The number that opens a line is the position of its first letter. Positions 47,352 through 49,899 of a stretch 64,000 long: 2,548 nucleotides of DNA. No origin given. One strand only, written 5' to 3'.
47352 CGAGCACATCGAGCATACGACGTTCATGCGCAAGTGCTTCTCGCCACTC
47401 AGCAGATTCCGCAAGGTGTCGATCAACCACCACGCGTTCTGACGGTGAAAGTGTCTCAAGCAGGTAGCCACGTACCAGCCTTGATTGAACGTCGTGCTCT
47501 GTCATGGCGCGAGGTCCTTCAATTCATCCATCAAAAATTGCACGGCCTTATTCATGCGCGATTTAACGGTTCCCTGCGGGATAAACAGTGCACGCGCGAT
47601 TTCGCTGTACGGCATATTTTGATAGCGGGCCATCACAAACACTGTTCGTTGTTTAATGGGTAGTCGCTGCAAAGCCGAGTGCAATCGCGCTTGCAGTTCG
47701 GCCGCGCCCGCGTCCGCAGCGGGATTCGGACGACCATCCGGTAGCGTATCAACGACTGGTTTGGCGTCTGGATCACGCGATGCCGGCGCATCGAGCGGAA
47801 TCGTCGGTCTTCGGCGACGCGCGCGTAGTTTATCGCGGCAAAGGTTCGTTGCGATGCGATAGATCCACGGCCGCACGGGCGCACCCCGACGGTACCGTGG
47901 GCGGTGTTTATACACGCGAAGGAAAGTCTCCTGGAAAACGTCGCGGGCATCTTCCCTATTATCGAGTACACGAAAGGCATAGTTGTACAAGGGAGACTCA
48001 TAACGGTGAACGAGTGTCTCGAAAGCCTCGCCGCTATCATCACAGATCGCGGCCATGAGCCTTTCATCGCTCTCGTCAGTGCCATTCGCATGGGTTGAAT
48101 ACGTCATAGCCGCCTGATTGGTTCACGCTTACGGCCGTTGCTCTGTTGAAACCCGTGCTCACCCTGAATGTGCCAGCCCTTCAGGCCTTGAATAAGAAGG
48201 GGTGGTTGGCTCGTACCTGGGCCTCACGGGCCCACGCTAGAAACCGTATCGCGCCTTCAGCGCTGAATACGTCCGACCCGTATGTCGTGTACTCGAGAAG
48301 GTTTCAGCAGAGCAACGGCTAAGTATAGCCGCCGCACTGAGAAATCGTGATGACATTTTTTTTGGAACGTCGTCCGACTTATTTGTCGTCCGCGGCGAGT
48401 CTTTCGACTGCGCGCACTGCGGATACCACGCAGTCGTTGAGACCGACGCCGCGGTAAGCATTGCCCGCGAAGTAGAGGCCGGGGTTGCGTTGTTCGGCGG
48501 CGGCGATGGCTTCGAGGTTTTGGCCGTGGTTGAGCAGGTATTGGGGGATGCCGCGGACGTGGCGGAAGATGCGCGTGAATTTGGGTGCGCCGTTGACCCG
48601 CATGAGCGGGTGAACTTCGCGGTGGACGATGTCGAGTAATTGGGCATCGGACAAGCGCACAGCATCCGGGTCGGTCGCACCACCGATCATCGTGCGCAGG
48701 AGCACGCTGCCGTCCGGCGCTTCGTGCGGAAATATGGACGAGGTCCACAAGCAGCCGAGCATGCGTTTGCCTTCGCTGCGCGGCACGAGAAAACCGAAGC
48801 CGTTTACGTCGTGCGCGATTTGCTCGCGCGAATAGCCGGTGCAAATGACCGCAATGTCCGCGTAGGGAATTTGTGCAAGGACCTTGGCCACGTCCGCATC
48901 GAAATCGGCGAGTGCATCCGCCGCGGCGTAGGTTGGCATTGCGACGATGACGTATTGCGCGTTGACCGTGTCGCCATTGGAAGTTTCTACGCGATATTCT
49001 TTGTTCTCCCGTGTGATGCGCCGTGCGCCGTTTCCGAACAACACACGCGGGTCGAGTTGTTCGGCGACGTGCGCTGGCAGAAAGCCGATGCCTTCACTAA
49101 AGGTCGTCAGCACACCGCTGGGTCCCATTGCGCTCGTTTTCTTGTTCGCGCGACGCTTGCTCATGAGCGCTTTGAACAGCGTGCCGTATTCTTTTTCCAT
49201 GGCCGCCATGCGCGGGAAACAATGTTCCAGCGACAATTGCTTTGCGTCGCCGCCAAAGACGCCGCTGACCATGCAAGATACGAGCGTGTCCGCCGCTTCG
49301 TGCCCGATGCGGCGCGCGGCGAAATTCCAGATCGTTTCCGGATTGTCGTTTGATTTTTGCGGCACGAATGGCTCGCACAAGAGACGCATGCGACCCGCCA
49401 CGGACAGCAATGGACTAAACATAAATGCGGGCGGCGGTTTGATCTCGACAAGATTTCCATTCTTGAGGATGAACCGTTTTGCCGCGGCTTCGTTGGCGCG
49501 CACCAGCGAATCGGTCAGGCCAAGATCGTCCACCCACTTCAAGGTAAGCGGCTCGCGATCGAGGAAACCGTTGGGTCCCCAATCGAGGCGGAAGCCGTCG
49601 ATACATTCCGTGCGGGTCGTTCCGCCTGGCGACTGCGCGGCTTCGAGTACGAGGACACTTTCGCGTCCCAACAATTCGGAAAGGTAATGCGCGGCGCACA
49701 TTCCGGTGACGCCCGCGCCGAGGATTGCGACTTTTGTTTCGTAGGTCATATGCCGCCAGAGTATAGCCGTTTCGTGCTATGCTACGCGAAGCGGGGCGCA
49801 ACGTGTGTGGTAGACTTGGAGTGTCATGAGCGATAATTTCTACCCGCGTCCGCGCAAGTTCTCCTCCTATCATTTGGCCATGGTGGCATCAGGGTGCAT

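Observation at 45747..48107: ECF sigma / anti-sigma pair in which the anti-sigma ectodomain is a DUF1559 (H-X9-DG) module, plus a leaderless DUF1559 paralog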

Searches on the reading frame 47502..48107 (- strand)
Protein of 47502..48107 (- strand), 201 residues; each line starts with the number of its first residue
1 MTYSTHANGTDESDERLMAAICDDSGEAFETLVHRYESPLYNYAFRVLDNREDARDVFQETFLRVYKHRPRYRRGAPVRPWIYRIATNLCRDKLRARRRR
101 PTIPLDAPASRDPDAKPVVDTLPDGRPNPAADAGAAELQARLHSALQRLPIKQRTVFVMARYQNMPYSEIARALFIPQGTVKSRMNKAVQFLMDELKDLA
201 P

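Call 3: search_protein_families(library=pfam, proteins=[window:47502-48107:-], max_evalue=1)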
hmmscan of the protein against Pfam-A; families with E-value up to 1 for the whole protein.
window:47502-48107:- (201 aa): 7 families
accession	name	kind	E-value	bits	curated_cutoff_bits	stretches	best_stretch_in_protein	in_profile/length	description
PF04542.20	Sigma70_r2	-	3.4e-19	68.8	24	1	32-100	1-71/71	Sigma-70 region 2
PF08281.18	Sigma70_r4_2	-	4.9e-15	55.4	25.7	1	141-192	3-54/54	Sigma-70, region 4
PF04545.22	Sigma70_r4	-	1.3e-11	44.2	24.1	1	145-190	1-46/50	Sigma-70, region 4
PF13412.12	HTH_24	-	0.0032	17.4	21.9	1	164-188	17-41/48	Winged helix-turn-helix DNA-binding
PF13404.12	HTH_AsnC-type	-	0.0054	17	27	1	165-187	18-40/42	AsnC-type helix-turn-helix domain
PF13384.12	HTH_23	-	0.019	15.2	24.6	1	152-182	5-35/50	Homeodomain-like domain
PF13556.12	HTH_30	-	0.046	14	27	1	165-198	13-46/59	PucR C-terminal helix-turn-helix domain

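Call 4: search_protein_families(library=ncbifam, proteins=[window:47502-48107:-], max_evalue=1)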
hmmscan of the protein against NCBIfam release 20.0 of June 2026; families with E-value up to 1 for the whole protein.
window:47502-48107:- (201 aa): 106 families (the best 25 are shown)
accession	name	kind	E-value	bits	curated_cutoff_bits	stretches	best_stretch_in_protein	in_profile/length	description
NF009166.1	PRK12513.1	equivalog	3.1e-42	144.5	206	1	9-197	4-187/193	RNA polymerase sigma factor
NF007225.0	PRK09643.1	equivalog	5.6e-37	127.4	190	1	5-199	5-185/204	RNA polymerase sigma factor SigM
NF004113.0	PRK05602.1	equivalog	1.5e-34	119.4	208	1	6-198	24-203/211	RNA polymerase sigma factor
NF007223.0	PRK09641.1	equivalog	7.1e-34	117.3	209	1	14-198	5-186/187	RNA polymerase sigma factor SigW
TIGR02985.1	Sig70_bacteroi1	subfamily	4.3e-32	111.6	126.4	1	27-196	1-162/162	RNA polymerase sigma-70 factor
TIGR02937.1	sigma70-ECF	superfamily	1.5e-30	106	42.9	1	27-194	1-163/165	sigma-70 family RNA polymerase sigma factor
NF008888.0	PRK11922.1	equivalog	2.7e-30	105.7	204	1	6-197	9-197/231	RNA polymerase sigma factor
NF006089.0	PRK08241.1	subfamily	1.1e-26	93.8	240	1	22-193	17-201/343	RNA polymerase subunit sigma-70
NF009172.0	PRK12519.1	subfamily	1.6e-26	93.1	222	1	6-199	8-192/194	RNA polymerase sigma factor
TIGR02983.1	SigE-fam_strep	subfamily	1.7e-26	93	141.55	1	24-197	3-159/162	SigE family RNA polymerase sigma factor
TIGR02948.1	SigW_bacill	equivalog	2.6e-26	92.9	243.1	1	14-198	5-186/187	RNA polymerase sigma factor SigW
NF007229.0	PRK09647.1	equivalog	1.3e-25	90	265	1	14-199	26-205/220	RNA polymerase sigma factor SigE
NF007227.0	PRK09645.1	subfamily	1.7e-25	89.9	202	1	25-198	11-172/177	sigma-70 family RNA polymerase sigma factor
NF009190.0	PRK12538.1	equivalog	6.6e-25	88.2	303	1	12-197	48-220/233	RNA polymerase sigma factor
NF009171.0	PRK12518.1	equivalog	8.4e-25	87.7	208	1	5-192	5-180/191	RNA polymerase sigma factor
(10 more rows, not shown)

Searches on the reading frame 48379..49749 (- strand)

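Call 36: search_protein_families(library=pfam, proteins=[window:48379-49749:-], max_evalue=0.001)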
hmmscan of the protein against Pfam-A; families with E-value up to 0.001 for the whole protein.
window:48379-49749:- (456 aa): 4 families
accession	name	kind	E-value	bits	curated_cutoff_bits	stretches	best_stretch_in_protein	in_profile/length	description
PF01593.30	Amino_oxidase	-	3.1e-43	149.1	19.8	1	15-451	2-442/443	Flavin containing amine oxidoreductase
PF13450.12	NAD_binding_8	-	1.4e-12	48.1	21.9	1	9-71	1-63/68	NAD(P)-binding Rossmann-like domain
PF01266.30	DAO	-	1.7e-09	38.1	27.9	1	6-45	1-39/353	FAD dependent oxidoreductase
PF07992.20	Pyr_redox_2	-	5.3e-05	23.2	26.1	0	5-41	143-177/291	Pyridine nucleotide-disulphide oxidoreductase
